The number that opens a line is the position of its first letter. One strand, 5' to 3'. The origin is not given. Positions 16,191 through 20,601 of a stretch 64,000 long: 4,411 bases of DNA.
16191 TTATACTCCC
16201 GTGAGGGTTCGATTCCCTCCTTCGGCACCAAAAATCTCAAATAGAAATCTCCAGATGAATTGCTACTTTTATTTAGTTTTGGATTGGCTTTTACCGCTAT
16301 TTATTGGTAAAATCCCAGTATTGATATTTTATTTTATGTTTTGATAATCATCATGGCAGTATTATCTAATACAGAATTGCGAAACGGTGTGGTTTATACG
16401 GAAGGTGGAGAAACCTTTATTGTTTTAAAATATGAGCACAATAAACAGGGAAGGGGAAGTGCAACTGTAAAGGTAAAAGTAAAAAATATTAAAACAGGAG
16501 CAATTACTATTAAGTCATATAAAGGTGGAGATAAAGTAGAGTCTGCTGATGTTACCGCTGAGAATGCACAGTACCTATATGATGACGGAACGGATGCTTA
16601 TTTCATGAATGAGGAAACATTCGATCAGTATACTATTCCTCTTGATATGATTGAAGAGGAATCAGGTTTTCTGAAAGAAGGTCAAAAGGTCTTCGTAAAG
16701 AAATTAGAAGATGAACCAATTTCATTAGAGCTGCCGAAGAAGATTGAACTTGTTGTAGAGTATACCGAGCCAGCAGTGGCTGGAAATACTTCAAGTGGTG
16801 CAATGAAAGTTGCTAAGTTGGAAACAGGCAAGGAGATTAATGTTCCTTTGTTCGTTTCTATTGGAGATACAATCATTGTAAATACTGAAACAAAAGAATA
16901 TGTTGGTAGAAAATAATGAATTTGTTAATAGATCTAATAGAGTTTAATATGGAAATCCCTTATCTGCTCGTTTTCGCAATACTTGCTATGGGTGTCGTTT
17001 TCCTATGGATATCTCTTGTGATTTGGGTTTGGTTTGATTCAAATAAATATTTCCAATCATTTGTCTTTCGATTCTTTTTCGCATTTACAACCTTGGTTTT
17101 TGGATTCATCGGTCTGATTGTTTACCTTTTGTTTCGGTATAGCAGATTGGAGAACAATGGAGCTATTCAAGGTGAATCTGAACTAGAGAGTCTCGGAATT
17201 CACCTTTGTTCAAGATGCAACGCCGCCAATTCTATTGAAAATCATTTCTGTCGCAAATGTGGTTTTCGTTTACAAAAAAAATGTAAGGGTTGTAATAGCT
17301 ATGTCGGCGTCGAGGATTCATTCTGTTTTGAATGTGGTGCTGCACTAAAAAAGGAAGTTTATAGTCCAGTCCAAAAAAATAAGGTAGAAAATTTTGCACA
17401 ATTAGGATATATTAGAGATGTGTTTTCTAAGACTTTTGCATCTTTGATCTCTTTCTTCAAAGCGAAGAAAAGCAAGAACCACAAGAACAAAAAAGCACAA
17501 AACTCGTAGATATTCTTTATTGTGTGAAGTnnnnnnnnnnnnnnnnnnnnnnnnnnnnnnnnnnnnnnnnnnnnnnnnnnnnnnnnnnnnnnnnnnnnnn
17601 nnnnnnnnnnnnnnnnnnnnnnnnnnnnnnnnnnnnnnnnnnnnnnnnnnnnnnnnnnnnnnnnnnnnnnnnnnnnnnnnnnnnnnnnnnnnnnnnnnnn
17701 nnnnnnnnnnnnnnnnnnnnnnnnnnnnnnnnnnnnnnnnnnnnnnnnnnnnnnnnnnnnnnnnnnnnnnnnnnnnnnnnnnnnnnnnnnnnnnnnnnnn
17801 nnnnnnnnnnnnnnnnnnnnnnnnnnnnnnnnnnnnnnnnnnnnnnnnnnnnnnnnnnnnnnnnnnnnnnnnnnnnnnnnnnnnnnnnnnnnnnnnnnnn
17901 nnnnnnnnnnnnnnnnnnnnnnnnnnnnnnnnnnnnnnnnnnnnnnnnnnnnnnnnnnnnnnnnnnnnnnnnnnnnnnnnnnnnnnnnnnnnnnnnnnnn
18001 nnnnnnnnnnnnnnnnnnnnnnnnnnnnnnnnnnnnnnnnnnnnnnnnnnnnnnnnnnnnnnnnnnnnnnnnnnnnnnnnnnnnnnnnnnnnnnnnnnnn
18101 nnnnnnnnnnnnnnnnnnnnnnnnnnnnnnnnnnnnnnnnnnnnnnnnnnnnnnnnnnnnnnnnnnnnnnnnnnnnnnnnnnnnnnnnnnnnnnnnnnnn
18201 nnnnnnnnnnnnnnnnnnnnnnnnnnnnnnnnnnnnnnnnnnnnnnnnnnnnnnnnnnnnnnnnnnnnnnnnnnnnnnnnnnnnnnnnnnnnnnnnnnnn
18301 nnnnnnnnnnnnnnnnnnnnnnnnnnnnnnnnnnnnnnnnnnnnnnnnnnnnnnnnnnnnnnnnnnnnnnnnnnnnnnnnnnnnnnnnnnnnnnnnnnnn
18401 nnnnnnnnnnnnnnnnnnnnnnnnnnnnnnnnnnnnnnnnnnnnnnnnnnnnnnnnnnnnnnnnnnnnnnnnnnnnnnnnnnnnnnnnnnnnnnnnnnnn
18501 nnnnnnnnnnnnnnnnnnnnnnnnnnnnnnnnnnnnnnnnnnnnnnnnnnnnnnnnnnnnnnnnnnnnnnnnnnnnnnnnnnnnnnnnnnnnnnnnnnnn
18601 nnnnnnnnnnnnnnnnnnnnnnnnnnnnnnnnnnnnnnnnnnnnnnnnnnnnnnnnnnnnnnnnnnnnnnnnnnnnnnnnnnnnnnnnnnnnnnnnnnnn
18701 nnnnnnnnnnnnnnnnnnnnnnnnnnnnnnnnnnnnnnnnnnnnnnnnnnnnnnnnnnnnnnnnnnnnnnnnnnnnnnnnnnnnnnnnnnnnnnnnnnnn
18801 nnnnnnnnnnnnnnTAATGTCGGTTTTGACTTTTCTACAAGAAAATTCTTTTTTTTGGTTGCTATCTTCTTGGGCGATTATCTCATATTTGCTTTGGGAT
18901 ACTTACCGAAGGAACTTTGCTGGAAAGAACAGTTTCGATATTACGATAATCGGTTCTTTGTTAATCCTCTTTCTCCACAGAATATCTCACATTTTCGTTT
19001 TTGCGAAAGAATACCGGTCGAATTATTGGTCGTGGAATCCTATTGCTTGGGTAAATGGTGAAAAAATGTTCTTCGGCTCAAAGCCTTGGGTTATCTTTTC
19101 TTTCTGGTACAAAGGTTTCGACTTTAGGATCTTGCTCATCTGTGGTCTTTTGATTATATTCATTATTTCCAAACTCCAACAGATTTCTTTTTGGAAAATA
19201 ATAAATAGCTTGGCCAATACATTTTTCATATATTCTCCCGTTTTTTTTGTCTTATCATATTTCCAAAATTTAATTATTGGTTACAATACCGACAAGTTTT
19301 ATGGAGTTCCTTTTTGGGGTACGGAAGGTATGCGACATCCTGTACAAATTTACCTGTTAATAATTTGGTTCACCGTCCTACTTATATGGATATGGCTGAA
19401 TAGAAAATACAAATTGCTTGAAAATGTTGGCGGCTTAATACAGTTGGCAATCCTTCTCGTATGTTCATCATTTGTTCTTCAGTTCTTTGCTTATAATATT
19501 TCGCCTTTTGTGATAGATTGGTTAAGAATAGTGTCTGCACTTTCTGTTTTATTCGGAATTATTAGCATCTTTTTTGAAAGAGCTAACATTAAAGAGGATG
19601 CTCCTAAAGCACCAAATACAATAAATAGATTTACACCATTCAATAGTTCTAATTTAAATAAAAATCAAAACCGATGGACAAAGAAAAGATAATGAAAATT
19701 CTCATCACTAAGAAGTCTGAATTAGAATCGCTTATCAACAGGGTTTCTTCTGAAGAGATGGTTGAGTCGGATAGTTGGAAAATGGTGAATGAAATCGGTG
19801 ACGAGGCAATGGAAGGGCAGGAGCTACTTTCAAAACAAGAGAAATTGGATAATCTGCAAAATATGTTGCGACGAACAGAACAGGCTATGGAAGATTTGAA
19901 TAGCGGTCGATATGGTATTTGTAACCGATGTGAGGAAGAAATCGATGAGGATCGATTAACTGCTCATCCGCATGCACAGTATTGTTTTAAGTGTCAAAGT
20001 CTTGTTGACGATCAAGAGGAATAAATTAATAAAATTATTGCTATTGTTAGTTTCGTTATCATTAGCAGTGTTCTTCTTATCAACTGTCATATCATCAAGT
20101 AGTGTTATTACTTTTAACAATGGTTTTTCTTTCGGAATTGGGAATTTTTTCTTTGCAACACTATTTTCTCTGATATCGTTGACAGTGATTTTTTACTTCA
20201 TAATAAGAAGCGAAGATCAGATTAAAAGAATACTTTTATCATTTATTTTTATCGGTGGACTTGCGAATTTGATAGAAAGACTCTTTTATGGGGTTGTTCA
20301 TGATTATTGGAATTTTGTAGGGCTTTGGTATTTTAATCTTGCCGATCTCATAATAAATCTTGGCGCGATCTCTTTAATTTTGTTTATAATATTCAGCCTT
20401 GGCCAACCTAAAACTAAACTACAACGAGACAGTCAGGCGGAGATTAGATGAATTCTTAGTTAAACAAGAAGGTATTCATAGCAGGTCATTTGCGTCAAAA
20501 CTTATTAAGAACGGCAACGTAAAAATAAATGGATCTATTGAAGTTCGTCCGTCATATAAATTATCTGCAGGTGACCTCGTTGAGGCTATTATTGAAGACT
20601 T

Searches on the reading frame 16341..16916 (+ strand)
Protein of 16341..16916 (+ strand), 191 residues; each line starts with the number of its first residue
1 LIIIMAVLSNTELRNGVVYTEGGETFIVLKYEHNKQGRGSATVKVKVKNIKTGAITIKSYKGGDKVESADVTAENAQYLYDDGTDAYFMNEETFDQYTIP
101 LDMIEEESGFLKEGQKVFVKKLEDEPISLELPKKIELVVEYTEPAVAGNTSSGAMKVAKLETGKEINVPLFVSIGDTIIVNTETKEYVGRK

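Call 25: search_protein_families(library=pfam, proteins=[window:16341-16916:+], max_evalue=0.0001)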
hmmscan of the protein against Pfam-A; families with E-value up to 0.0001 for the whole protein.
window:16341-16916:+ (191 aa): 3 families
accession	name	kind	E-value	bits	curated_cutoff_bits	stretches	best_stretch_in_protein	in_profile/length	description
PF09285.17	Elong-fact-P_C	-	7.3e-23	80.5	25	1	135-190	1-56/56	Elongation factor P, C-terminal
PF01132.26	EFP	-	1.2e-17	64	27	1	75-127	2-54/54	Elongation factor P (EF-P) OB domain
PF08207.18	EFP_N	-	5.2e-16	58.8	23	1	11-66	3-58/58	Elongation factor P (EF-P) KOW-like domain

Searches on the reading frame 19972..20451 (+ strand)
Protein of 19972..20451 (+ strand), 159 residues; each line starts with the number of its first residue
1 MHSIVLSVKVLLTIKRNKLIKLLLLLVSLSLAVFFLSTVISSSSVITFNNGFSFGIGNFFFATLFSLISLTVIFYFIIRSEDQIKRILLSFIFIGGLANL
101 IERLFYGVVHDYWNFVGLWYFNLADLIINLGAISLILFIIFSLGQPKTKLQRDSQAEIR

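Call 26: search_protein_families(library=pfam, proteins=[window:19972-20451:+], max_evalue=0.0001)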
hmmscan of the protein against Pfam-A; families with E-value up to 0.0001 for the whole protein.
window:19972-20451:+ (159 aa): 1 family
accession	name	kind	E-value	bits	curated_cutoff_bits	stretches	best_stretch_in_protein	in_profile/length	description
PF01252.23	Peptidase_A8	-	2.1e-14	54.3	25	1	46-141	37-142/142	Signal peptidase (SPase) II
